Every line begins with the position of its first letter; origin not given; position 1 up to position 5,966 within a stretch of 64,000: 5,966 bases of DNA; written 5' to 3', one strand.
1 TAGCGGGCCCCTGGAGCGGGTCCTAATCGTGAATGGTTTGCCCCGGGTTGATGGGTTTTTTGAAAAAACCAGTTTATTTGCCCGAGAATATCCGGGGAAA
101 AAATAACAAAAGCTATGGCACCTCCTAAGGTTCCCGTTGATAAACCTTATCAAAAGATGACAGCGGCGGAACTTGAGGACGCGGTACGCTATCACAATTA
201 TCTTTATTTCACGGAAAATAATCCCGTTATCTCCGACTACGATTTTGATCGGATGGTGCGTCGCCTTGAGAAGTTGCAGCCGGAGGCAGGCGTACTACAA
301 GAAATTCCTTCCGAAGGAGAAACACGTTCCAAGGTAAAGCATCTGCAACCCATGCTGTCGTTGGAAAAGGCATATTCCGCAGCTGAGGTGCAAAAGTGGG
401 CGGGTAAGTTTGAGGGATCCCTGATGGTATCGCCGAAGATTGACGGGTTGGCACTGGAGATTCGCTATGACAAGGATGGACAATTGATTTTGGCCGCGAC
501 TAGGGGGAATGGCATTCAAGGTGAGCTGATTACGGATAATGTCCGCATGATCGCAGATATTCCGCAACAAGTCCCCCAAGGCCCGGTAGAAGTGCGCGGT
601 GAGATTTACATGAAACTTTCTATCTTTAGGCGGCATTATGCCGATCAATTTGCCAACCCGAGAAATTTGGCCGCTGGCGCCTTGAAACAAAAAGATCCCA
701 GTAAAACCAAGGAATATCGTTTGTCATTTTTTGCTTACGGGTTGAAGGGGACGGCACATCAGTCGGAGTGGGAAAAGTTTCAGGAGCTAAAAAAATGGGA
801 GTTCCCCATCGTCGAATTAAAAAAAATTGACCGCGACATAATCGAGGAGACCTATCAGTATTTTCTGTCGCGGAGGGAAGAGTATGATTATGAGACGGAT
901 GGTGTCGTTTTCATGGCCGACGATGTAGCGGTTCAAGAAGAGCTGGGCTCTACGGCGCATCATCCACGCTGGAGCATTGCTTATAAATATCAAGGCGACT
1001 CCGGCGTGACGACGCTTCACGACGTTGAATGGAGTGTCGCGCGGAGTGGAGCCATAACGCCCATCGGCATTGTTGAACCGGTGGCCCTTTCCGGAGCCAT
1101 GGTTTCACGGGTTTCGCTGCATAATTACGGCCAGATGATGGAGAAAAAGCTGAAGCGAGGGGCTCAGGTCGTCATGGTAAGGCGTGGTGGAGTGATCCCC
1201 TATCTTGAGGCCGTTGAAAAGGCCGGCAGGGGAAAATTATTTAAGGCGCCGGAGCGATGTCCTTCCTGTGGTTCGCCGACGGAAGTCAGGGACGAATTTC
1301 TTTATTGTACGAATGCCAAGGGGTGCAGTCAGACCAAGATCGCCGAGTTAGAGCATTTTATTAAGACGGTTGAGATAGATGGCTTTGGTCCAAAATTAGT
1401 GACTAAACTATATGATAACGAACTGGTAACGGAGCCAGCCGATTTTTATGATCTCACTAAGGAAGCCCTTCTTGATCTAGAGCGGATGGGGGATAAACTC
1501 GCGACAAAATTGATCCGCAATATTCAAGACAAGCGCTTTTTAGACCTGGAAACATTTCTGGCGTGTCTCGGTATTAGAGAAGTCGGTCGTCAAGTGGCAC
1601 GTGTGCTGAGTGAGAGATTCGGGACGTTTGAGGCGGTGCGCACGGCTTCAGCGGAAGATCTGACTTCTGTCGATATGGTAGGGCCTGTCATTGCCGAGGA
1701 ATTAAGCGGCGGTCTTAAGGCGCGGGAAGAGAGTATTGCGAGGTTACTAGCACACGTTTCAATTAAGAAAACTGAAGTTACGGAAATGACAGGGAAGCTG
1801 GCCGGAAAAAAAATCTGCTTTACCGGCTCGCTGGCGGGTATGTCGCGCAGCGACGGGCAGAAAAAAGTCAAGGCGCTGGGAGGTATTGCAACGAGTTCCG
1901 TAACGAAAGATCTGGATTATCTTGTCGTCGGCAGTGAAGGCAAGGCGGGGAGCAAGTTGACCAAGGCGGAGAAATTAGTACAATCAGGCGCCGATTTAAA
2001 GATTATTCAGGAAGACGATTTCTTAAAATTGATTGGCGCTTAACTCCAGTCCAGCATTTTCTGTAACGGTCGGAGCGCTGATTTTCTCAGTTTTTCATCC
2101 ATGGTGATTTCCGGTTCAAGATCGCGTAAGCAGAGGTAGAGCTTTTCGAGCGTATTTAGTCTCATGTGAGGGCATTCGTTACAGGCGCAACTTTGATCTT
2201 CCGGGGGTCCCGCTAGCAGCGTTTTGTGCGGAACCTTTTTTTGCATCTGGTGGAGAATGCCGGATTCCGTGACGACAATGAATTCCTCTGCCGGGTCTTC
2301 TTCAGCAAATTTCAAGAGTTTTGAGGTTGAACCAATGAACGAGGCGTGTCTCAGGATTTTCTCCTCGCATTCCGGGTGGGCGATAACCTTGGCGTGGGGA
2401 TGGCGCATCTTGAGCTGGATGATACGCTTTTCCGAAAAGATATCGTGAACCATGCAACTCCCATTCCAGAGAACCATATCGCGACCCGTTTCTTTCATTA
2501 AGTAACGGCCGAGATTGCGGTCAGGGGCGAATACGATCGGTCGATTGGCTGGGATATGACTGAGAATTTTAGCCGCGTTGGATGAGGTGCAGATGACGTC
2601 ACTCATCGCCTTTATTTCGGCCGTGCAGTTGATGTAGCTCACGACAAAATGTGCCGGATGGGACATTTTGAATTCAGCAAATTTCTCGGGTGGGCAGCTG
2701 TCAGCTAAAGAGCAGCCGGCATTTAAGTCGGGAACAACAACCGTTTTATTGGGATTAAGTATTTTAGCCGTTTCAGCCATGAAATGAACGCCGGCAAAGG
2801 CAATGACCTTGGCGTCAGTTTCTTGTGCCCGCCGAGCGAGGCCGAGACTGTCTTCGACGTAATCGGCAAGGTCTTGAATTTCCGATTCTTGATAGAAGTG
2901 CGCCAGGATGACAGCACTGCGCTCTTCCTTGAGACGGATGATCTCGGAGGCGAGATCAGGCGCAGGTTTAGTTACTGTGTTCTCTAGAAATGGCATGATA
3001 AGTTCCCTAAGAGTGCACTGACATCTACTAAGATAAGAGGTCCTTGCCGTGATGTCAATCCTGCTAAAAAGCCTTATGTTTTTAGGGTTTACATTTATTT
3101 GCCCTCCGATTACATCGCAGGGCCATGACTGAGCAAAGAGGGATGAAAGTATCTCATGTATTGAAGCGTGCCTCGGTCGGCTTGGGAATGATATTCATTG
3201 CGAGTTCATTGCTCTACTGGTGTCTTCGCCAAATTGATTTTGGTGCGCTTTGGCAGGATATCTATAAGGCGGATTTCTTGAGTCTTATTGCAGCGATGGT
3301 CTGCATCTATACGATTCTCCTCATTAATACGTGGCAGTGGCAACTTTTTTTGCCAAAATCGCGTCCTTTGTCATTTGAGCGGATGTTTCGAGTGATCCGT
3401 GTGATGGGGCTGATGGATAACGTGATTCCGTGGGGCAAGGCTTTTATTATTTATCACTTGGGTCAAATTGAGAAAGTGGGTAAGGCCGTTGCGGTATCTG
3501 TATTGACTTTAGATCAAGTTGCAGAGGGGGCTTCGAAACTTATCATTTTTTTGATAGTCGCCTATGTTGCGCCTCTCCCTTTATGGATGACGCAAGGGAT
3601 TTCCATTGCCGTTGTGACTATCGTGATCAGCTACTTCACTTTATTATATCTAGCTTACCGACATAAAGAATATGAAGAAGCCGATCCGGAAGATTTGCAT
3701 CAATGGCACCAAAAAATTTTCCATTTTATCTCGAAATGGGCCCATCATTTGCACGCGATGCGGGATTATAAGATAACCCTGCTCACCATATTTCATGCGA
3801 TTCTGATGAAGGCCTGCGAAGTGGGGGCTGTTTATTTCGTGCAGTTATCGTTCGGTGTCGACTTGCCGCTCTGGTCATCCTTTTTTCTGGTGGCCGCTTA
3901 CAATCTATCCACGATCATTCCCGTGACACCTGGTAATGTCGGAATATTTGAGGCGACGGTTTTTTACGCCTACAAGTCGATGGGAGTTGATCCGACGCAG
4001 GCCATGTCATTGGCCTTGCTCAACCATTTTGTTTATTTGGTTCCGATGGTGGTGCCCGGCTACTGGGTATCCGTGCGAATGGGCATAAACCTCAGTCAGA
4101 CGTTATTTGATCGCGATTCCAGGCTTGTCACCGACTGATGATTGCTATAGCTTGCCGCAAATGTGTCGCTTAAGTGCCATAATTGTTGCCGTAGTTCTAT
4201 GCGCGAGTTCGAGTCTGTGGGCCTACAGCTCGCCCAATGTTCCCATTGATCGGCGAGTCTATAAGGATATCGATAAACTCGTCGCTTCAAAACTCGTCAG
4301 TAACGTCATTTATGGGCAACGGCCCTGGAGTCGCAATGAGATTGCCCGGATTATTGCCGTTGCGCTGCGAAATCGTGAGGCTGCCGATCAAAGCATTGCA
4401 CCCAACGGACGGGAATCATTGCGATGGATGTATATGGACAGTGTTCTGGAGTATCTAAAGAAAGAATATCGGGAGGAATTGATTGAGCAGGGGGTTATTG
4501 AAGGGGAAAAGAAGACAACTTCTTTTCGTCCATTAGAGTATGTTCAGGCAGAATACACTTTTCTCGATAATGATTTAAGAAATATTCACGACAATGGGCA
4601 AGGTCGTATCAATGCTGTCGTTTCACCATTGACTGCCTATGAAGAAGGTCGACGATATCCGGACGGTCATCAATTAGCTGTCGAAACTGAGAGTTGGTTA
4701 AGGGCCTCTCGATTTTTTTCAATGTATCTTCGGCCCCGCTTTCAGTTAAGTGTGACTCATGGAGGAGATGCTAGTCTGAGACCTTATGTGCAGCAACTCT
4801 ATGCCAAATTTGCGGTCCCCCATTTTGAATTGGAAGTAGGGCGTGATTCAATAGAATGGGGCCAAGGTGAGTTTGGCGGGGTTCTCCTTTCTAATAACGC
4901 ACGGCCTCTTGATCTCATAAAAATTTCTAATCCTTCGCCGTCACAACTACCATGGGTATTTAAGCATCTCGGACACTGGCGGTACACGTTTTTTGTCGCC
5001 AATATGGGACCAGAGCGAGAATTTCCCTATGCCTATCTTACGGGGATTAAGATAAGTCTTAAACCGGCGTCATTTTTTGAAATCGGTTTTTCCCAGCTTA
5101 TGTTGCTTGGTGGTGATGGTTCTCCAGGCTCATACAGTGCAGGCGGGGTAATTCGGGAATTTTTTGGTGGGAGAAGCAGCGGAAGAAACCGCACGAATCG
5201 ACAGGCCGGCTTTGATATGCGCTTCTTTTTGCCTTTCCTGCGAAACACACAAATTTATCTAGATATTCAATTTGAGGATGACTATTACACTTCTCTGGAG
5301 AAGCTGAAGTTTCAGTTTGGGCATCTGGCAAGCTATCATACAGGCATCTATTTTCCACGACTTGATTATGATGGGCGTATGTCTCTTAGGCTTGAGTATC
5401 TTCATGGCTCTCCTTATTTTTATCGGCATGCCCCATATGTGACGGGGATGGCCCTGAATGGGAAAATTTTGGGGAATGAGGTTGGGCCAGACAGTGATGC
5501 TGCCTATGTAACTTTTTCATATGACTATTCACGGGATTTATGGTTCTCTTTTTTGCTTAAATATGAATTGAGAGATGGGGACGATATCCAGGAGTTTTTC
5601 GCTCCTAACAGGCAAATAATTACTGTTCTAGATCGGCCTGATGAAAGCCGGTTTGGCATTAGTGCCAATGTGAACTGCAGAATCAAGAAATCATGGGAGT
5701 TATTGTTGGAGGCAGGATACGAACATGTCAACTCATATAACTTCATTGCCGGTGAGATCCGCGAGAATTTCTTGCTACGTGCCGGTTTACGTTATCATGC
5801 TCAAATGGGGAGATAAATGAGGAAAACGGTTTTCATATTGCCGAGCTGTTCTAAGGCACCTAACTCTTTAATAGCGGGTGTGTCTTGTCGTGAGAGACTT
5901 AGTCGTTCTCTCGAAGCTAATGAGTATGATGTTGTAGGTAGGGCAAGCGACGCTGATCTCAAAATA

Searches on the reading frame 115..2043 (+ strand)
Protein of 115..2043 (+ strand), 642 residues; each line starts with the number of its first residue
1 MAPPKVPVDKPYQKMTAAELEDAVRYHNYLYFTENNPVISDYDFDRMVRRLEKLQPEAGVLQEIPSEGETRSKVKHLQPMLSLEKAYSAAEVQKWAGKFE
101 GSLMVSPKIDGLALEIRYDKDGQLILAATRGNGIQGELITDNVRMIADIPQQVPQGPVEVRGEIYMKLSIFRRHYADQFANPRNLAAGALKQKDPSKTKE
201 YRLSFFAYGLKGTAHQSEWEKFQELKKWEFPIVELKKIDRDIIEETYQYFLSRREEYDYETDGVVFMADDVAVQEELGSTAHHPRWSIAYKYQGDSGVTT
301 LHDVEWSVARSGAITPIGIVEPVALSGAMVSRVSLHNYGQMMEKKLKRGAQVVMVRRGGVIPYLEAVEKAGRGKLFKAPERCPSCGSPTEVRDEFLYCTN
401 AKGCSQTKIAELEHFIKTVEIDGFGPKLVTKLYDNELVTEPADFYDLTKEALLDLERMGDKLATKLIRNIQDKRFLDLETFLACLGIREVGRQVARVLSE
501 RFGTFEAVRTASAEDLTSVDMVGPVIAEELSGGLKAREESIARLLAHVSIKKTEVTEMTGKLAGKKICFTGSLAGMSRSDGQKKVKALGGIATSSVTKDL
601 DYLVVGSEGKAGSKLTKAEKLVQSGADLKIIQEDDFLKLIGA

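Call 16: search_protein_families(library=pfam, proteins=[window:115-2043:+], max_evalue=0.00001)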
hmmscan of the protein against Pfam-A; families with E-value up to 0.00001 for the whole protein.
window:115-2043:+ (642 aa): 5 families
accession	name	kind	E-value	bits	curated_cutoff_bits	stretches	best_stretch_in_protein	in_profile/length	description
PF01653.23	DNA_ligase_aden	-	4.1e-61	207.1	27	1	72-293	5-251/253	NAD-dependent DNA ligase adenylation domain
PF03120.22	DNA_ligase_OB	-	2.5e-19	69.4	32.9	1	299-371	2-74/79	NAD-dependent DNA ligase OB-fold domain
PF12826.13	HHH_2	-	2.6e-14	53.6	27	1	481-530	2-51/64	Helix-hairpin-helix motif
PF14520.12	HHH_5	-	2e-11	44.6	27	0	420-472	6-57/57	Helix-hairpin-helix domain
PF00533.33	BRCT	-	1.8e-08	35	21.3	1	561-620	5-63/78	BRCA1 C Terminus (BRCT) domain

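Call 20: find_homologous_proteins(query=window:115-2043:+, max_evalue=1e-50)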
Query window:115-2043:+ (642 aa): 3385 proteins with E <= 1e-50 among 8000 candidates; the best 120 are listed.
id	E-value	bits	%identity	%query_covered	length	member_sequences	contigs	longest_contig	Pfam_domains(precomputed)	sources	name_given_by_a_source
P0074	0.0e+0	1437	100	100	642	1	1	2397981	PF12826.14,PF03120.23,PF14520.13,PF01653.24,PF00533.34,PF22745.3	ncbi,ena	-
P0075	0.0e+0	1019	70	98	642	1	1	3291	PF12826.14,PF03120.23,PF14520.13,PF01653.24,PF00533.34,PF22745.3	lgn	-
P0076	1.9e-293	993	69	100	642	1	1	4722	PF12826.14,PF03120.23,PF14520.13,PF01653.24,PF00533.34,PF22745.3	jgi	-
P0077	5.4e-292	988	68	99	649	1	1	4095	PF12826.14,PF03120.23,PF14520.13,PF01653.24,PF00533.34,PF22745.3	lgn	-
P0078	5.9e-284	962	67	100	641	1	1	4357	PF12826.14,PF03120.23,PF14520.13,PF01653.24,PF00533.34,PF22745.3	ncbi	-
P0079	9.7e-283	958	66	98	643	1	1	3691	PF12826.14,PF03120.23,PF14520.13,PF01653.24,PF00533.34,PF22745.3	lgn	-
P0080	1.3e-274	931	64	98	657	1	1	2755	PF12826.14,PF03120.23,PF14520.13,PF01653.24,PF00533.34,PF22745.3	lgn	-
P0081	2.6e-245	834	60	98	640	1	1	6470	PF12826.14,PF03120.23,PF14520.13,PF01653.24,PF00533.34,PF22745.3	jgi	jgi:DNA ligase (NAD+)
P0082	3.4e-237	807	57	98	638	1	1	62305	PF12826.14,PF03120.23,PF14520.13,PF01653.24,PF00533.34,PF22745.3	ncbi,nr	ncbi:MAG TPA: NAD-dependent DNA ligase LigA [bacterium]|nr:NAD-dependent DNA ligase LigA [bacterium]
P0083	2.7e-236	804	58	98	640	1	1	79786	PF12826.14,PF03120.23,PF14520.13,PF01653.24,PF00533.34,PF22745.3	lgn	-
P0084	6.6e-235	800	58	97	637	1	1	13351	PF12826.14,PF03120.23,PF14520.13,PF01653.24,PF00533.34,PF22745.3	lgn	-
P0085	2.9e-232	791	57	98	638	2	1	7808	PF12826.14,PF03120.23,PF14520.13,PF01653.24,PF00533.34,PF22745.3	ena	-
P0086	7.9e-232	789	57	98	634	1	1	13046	PF12826.14,PF03120.23,PF14520.13,PF01653.24,PF00533.34,PF22745.3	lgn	-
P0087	9.8e-232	789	57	97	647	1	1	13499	PF12826.14,PF03120.23,PF14520.13,PF01653.24,PF00533.34,PF22745.3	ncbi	-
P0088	3.9e-231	787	56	98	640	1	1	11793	PF12826.14,PF03120.23,PF14520.13,PF01653.24,PF00533.34,PF22745.3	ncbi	-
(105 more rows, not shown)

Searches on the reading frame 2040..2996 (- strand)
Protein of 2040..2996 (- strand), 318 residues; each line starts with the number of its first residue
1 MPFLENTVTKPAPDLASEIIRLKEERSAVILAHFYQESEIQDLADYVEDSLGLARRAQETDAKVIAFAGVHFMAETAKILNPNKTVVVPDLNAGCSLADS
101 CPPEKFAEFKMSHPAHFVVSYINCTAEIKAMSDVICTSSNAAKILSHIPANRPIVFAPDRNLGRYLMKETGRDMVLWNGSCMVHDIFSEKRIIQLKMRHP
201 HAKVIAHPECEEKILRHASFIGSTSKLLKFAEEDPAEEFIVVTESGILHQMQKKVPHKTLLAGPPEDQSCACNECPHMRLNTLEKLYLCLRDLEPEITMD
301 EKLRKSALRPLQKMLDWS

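Call 16: search_protein_families(library=pfam, proteins=[window:2040-2996:-], max_evalue=0.00001)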
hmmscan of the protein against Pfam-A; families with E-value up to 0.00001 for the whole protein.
window:2040-2996:- (318 aa): 1 family
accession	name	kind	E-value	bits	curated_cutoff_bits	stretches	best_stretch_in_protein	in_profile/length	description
PF02445.21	NadA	-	2.3e-119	398.3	27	1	18-316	2-295/295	Quinolinate synthetase A protein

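Call 18: find_encoding_contigs(protein=window:2040-2996:-, flank=1000, max_places=2)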
Protein window:2040-2996:- (318 aa): no gene with exactly this product is on record in the collection.

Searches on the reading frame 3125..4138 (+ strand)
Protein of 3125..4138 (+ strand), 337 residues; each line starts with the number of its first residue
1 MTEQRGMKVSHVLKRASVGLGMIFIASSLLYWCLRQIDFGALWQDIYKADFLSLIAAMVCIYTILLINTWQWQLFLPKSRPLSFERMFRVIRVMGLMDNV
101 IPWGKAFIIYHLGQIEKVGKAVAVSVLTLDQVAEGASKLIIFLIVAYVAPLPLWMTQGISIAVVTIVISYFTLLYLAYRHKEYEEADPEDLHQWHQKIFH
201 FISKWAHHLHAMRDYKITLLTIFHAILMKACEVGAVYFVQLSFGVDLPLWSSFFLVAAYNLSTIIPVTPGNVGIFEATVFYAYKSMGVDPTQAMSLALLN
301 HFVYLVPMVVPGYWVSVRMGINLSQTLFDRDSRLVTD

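Call 16: search_protein_families(library=pfam, proteins=[window:3125-4138:+], max_evalue=0.00001)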
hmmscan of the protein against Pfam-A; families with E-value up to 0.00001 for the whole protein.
window:3125-4138:+ (337 aa): 1 family
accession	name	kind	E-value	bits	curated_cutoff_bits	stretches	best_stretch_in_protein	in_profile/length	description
PF03706.18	LPG_synthase_TM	-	1.5e-41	143.3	33.4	1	23-312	5-302/302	Lysylphosphatidylglycerol synthase TM region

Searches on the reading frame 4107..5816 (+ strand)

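Call 16: search_protein_families(library=pfam, proteins=[window:4107-5816:+], max_evalue=0.00001)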
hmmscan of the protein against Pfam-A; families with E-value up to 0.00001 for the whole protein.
window:4107-5816:+ (569 aa): 1 family
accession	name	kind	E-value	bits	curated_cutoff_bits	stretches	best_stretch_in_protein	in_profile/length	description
PF14052.12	Caps_assemb_Wzi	-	6.2e-64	216.8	30.1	1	173-545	18-382/392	Capsule assembly protein Wzi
